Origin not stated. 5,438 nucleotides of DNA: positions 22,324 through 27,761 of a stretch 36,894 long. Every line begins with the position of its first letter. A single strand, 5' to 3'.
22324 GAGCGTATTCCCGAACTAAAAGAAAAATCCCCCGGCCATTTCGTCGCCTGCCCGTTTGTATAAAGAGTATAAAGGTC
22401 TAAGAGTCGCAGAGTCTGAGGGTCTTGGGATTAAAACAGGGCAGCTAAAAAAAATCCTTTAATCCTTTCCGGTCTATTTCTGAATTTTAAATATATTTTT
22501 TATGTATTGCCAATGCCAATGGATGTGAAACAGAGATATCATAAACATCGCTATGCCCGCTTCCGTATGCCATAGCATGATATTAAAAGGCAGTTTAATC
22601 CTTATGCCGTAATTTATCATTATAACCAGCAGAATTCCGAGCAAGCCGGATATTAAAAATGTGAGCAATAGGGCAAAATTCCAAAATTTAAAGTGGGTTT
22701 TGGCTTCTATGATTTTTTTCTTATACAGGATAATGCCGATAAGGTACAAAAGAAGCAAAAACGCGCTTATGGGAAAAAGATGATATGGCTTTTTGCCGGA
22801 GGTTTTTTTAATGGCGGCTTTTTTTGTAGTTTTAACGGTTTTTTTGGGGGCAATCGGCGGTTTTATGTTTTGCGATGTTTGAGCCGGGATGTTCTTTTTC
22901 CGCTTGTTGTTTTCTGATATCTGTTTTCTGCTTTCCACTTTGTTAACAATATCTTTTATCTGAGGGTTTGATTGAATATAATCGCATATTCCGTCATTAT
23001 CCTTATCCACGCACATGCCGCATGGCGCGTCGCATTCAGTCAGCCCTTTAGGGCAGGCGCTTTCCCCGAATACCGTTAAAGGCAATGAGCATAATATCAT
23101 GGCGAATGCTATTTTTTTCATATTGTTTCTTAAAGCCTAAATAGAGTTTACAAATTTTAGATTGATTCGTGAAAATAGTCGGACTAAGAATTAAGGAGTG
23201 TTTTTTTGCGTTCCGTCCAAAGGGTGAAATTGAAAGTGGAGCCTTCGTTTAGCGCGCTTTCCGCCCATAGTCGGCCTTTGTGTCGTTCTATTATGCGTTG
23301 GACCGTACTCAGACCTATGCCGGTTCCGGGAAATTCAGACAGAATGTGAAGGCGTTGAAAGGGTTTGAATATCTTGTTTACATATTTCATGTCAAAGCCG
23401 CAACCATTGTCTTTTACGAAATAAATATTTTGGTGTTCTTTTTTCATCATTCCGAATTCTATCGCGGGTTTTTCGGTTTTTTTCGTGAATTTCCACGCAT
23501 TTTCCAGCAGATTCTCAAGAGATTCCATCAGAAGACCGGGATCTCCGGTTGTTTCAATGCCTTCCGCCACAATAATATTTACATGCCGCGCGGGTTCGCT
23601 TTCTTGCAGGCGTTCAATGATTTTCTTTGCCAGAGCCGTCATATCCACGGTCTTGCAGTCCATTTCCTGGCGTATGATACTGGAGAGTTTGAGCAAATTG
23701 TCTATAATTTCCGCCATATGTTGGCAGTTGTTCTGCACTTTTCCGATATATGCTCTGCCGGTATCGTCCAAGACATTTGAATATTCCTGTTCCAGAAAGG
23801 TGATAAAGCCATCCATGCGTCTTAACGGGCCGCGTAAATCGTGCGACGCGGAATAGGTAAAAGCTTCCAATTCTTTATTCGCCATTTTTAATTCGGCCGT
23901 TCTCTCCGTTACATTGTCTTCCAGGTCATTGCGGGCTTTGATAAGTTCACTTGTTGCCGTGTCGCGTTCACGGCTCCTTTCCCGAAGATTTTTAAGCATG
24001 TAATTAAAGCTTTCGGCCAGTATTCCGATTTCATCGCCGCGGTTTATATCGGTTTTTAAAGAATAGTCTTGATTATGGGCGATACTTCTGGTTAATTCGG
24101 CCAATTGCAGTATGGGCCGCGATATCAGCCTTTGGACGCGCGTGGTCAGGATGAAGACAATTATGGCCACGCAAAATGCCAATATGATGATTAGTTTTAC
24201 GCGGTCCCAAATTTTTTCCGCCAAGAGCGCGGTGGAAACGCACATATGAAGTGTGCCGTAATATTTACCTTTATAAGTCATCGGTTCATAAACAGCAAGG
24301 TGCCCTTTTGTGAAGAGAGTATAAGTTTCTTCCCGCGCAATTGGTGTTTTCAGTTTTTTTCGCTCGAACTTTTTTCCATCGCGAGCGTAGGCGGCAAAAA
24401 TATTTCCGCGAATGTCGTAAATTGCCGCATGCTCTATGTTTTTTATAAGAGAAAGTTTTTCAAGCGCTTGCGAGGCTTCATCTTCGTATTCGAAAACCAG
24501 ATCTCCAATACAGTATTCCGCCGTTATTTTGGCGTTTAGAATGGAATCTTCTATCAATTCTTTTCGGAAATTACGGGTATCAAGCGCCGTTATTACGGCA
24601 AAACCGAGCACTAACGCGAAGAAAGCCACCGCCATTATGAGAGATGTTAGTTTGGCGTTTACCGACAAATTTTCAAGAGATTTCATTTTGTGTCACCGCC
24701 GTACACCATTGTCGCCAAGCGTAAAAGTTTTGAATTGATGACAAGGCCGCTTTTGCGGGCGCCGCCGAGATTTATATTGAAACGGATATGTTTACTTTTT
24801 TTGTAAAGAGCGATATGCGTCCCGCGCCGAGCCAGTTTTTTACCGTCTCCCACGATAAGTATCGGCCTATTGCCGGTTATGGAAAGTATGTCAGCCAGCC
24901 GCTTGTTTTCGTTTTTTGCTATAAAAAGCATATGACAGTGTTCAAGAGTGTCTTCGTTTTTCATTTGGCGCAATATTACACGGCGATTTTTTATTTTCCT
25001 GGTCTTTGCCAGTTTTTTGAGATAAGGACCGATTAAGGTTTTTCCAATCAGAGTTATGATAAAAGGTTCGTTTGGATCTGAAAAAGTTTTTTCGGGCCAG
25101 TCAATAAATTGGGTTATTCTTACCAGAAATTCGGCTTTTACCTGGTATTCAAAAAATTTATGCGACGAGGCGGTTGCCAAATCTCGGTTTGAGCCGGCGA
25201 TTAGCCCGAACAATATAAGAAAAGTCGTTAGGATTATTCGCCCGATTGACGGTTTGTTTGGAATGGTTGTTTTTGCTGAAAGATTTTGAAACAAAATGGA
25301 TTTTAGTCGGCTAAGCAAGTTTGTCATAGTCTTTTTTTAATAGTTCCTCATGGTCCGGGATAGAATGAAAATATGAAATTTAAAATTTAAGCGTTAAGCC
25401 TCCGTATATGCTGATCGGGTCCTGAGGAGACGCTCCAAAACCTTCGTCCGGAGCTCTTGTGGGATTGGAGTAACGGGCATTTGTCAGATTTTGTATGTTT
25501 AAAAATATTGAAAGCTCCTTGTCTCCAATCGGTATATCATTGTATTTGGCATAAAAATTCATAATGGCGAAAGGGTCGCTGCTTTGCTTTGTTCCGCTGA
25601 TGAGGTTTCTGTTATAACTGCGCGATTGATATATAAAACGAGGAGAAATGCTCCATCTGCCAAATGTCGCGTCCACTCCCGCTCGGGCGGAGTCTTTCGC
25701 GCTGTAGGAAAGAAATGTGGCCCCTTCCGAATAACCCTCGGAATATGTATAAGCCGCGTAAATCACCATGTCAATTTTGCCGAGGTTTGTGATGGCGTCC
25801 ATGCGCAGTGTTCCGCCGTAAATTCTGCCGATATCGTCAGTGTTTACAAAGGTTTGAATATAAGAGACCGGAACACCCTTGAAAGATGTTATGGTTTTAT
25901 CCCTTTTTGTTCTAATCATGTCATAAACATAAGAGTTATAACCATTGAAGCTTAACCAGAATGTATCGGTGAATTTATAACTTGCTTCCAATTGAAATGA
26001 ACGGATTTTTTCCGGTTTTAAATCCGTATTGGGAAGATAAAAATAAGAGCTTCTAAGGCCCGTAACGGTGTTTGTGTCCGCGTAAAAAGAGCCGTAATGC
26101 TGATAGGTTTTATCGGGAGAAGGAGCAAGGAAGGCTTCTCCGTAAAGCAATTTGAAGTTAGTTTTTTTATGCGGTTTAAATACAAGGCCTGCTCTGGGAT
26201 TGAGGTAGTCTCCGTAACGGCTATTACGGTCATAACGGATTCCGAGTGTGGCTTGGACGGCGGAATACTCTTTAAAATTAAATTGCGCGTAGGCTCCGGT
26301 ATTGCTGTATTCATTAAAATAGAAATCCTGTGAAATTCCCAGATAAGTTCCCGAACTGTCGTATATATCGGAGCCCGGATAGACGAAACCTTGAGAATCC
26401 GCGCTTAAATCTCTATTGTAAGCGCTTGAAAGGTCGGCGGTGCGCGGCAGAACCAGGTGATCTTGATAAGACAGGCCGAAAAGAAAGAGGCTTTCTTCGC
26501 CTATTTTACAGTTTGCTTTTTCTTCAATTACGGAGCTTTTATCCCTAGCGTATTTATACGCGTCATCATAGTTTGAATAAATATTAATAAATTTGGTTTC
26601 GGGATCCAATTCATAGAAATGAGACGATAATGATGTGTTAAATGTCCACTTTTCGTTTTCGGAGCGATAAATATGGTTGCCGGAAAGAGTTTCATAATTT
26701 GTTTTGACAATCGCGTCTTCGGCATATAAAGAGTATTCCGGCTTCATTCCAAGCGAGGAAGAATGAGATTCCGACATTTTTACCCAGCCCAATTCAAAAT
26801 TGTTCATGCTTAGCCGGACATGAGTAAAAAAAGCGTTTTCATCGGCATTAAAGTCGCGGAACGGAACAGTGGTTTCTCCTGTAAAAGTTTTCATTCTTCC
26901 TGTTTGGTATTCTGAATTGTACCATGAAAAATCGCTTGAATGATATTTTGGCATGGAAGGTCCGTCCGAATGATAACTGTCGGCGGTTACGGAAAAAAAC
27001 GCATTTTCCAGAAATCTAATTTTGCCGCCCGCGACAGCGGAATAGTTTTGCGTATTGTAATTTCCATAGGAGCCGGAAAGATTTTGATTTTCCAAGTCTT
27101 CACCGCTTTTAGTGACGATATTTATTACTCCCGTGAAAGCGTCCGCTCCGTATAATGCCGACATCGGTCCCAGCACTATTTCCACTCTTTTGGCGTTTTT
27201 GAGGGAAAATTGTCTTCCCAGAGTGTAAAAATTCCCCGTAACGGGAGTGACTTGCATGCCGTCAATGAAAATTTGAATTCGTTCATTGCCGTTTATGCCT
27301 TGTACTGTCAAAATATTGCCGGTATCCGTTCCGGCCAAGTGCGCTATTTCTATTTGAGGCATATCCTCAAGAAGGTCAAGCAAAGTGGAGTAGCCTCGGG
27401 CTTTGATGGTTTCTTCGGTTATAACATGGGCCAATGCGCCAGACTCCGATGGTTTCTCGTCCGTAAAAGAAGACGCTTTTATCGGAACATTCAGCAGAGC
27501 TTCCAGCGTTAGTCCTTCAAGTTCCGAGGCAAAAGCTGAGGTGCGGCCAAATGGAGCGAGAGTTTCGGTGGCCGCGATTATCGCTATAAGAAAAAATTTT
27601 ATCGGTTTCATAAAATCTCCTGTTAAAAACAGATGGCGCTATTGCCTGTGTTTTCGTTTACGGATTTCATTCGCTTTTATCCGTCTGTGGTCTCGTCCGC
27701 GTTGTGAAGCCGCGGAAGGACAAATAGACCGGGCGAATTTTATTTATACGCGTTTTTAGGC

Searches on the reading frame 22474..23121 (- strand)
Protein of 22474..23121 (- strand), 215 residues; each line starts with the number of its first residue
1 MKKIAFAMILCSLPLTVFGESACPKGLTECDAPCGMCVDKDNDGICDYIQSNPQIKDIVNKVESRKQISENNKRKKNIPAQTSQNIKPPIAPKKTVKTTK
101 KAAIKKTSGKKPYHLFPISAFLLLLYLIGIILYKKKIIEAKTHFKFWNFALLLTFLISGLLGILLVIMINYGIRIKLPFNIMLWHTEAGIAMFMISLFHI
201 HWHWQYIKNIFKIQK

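Call 7: search_protein_families(library=pfam, proteins=[window:22474-23121:-], max_evalue=0.01)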
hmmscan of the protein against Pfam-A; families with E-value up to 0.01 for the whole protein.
window:22474-23121:- (215 aa): 0 families

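Call 13: find_homologous_proteins(query=window:22474-23121:-, max_evalue=0.001)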
Query window:22474-23121:- (215 aa): 22 proteins with E <= 0.001 among 601 candidates.
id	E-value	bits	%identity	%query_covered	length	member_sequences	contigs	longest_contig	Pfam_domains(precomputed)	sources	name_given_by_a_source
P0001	1.8e-136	471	100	97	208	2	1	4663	-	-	-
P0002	2.1e-88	314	69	98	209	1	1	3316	-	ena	-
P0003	2.9e-88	313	73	93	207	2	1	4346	-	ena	-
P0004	2.6e-87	310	66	99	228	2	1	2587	PF27309.1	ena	-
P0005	8.5e-81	289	62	93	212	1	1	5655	-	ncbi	-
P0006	1.1e-77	279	63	99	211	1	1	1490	-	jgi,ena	-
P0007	3.9e-72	261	59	100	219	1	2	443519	-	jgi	jgi:hypothetical protein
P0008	1.1e-70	256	60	100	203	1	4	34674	-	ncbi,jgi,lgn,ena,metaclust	metaclust:\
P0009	1.3e-67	246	58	100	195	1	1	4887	-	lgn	-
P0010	4.2e-67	244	60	99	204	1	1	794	-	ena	-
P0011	5.8e-48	181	46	100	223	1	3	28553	PF27309.1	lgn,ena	-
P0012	1.3e-45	174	51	100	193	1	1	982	-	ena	-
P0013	2.3e-44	170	43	99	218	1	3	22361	PF27309.1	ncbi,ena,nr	ncbi:hypothetical protein KAU39_03885 [bacterium]|nr:hypothetical protein [bacterium]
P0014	9.2e-42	161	45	100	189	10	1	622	PF27309.1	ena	-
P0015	4.3e-39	153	46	99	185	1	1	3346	PF27309.1,PF12698.14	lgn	-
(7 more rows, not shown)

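Call 14: find_encoding_contigs(protein=P0007, flank=10000, max_places=4)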
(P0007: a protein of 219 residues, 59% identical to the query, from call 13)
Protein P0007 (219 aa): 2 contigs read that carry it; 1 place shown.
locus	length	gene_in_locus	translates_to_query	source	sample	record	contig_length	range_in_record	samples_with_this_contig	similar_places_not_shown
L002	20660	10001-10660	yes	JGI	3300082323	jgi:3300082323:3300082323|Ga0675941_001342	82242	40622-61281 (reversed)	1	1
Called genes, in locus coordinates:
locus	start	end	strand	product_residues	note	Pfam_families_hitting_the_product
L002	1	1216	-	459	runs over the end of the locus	PF02878:PGM_PMM_I, PF02879:PGM_PMM_II, PF02880:PGM_PMM_III, PF00408:PGM_PMM_IV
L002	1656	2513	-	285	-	-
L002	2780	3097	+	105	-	PF00893:Multi_Drug_Res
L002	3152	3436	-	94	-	-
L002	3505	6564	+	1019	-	PF00873:ACR_tran, PF02355:SecD_SecF_C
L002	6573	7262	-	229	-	-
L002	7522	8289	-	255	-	PF03009:GDPD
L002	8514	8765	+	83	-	PF09932:DUF2164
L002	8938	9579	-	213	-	PF00072:Response_reg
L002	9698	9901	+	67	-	-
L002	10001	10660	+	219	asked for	-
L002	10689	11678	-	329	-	PF00005:ABC_tran, PF08352:oligo_HPY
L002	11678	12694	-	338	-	PF00005:ABC_tran, PF13304:AAA_21 (weak), PF08352:oligo_HPY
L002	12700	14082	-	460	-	PF00528:BPD_transp_1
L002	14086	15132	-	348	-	PF00528:BPD_transp_1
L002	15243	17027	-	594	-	PF00496:SBP_bac_5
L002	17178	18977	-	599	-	PF00496:SBP_bac_5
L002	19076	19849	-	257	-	PF19293:CdaA_N (weak), PF02457:DAC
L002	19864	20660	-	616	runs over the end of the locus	PF06480:FtsH_ext, PF00004:AAA, PF17862:AAA_lid_3, PF01434:Peptidase_M41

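Call 15: find_encoding_contigs(protein=P0008, flank=10000, max_places=4)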
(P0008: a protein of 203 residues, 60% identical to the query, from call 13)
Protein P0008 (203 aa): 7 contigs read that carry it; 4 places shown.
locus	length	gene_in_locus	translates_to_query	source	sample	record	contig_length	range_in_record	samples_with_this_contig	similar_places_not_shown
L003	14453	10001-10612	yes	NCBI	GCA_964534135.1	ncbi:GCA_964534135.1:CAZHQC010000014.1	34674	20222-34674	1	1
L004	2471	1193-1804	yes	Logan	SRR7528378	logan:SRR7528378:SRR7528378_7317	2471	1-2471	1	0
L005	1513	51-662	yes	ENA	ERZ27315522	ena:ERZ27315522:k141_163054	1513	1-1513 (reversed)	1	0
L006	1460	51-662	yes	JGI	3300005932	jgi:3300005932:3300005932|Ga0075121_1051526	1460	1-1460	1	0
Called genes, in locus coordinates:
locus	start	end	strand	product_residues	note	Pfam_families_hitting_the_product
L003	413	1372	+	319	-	-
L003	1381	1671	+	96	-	PF14213:DUF4325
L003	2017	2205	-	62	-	-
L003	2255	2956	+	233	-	-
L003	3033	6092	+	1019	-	PF00873:ACR_tran, PF02355:SecD_SecF_C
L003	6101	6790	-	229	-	-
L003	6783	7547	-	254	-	PF03009:GDPD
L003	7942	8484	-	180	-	PF00211:Guanylate_cyc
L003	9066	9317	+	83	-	PF09932:DUF2164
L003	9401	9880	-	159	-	-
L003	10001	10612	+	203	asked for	-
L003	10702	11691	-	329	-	PF00005:ABC_tran, PF08352:oligo_HPY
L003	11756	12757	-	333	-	PF00005:ABC_tran, PF13304:AAA_21 (faint), PF08352:oligo_HPY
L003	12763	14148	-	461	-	PF00528:BPD_transp_1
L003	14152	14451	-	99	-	?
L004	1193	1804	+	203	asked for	-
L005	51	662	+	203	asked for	-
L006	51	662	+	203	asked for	-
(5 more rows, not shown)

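Call 22: find_encoding_contigs(protein=P0003, flank=10000, max_places=3)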
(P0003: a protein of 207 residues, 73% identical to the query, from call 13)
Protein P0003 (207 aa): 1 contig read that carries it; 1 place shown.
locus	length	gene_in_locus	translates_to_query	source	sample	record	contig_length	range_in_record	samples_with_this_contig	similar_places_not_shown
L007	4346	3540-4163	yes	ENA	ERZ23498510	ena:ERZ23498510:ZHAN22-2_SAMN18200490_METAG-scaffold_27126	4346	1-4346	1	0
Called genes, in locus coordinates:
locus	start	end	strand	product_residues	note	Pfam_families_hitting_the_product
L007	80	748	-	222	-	-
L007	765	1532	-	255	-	PF03009:GDPD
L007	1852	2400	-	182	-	PF00211:Guanylate_cyc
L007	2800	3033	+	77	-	PF01541:GIY-YIG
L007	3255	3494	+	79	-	-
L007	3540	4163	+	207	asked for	-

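Call 23: find_encoding_contigs(protein=P0002, flank=10000, max_places=3)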
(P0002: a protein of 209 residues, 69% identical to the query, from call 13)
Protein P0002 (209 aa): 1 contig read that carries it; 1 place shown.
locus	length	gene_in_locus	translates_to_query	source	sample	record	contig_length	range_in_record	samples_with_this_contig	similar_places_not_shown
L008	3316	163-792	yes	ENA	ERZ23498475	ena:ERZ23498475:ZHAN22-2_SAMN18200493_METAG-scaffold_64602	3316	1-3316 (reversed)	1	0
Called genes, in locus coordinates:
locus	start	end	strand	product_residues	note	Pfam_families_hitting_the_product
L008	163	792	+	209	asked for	-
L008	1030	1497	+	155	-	PF00072:Response_reg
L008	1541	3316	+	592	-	?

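Call 24: find_encoding_contigs(protein=P0005, flank=10000, max_places=3)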
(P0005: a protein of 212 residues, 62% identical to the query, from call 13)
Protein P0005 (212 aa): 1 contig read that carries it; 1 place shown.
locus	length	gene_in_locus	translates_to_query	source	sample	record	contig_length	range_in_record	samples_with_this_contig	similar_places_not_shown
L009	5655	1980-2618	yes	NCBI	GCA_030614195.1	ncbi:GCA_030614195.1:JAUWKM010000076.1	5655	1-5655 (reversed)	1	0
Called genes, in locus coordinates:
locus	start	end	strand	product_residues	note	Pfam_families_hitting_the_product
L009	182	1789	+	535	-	-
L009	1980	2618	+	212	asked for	-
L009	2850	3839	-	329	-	PF00005:ABC_tran, PF08352:oligo_HPY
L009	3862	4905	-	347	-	PF00005:ABC_tran, PF13304:AAA_21 (faint), PF08352:oligo_HPY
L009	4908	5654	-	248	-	?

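Call 25: find_encoding_contigs(protein=P0004, flank=10000, max_places=3)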
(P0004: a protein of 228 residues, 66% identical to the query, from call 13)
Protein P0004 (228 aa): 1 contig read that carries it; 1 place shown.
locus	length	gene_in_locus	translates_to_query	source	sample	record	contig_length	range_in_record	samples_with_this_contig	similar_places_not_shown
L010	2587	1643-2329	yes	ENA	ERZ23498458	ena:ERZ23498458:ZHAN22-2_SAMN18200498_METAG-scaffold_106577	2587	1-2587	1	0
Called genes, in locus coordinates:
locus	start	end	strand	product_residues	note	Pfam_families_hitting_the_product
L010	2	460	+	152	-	?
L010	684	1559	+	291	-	PF24709:DUF7670 (faint), PF07603:Lcl_C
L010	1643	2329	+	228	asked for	PF27309:MJ0753_N (faint)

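Call 37: find_related_loci(query=A4, collection=metagenome_contigs, flank=10000)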
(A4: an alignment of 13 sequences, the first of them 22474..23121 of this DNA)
Query A4 (215 aa) in metagenome_contigs; peptide patterns used: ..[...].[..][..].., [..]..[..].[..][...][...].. (x = any residue, [..] = any of these).
599 stretches matched a pattern (row limit reached: there are more); 38 encode a relative of the query (tblastn E <= 1e-3); 38 distinct loci.
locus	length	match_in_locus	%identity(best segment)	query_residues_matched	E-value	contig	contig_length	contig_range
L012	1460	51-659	60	1-215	4e-80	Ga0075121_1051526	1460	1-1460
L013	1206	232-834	62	3-206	3e-74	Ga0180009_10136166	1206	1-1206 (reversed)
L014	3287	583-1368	38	1-215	1e-48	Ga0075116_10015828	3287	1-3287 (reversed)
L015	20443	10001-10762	40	1-215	5e-48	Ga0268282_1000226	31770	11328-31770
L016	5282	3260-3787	44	23-214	4e-46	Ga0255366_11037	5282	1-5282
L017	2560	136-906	37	2-215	1e-43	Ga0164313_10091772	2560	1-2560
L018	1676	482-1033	46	1-212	3e-41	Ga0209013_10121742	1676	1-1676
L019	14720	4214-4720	42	23-214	2e-40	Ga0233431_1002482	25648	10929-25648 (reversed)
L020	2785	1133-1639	40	23-214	9e-40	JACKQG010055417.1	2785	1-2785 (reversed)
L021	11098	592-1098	39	14-211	4e-38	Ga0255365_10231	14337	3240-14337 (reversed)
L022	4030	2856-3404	36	7-208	4e-38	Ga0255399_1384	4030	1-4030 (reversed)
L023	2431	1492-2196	40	23-212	5e-38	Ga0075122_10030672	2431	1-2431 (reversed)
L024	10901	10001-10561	43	1-214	8e-37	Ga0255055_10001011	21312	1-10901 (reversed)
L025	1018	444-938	43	17-211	1e-37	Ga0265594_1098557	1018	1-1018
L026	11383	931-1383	40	23-206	1e-35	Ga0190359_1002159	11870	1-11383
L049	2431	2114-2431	36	72-180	8e-12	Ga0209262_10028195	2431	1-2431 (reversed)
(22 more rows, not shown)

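Call 58: search_protein_families(library=pfam, proteins=[window:22474-23121:-, P0002], max_evalue=1)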
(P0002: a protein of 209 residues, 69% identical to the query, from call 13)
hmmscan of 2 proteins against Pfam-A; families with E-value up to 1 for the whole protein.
window:22474-23121:- (215 aa): 2 families
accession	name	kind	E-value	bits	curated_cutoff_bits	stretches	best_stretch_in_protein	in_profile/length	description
PF03359.18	GKAP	-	0.072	13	27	1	43-103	235-293/344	Guanylate-kinase-associated protein (GKAP) protein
PF04787.17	Pox_H7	-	0.12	13.3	28.2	1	36-77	86-129/143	Late protein H7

P0002 (209 aa): 0 families

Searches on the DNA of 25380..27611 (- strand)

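Call 59: search_rna_families(sources=[L011, L050], threshold=evalue, max_evalue=0.1)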
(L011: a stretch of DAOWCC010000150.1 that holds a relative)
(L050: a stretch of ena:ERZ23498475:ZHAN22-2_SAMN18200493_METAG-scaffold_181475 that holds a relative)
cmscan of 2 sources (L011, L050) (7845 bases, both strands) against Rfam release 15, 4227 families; matches with E-value up to 0.1: 3.
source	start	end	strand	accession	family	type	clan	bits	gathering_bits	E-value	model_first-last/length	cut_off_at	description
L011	5622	5716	+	RF04087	MIR5565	Gene; miRNA;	-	31.6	80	0.0007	1-109/109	no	MIR5565 microRNA precursor family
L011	5620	5717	-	RF04087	MIR5565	Gene; miRNA;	-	30.9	80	0.0011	1-109/109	no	MIR5565 microRNA precursor family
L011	5626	5711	+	RF04096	mir-4433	Gene; miRNA;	-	26.3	77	0.084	1-83/83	no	mir-4433 microRNA precursor family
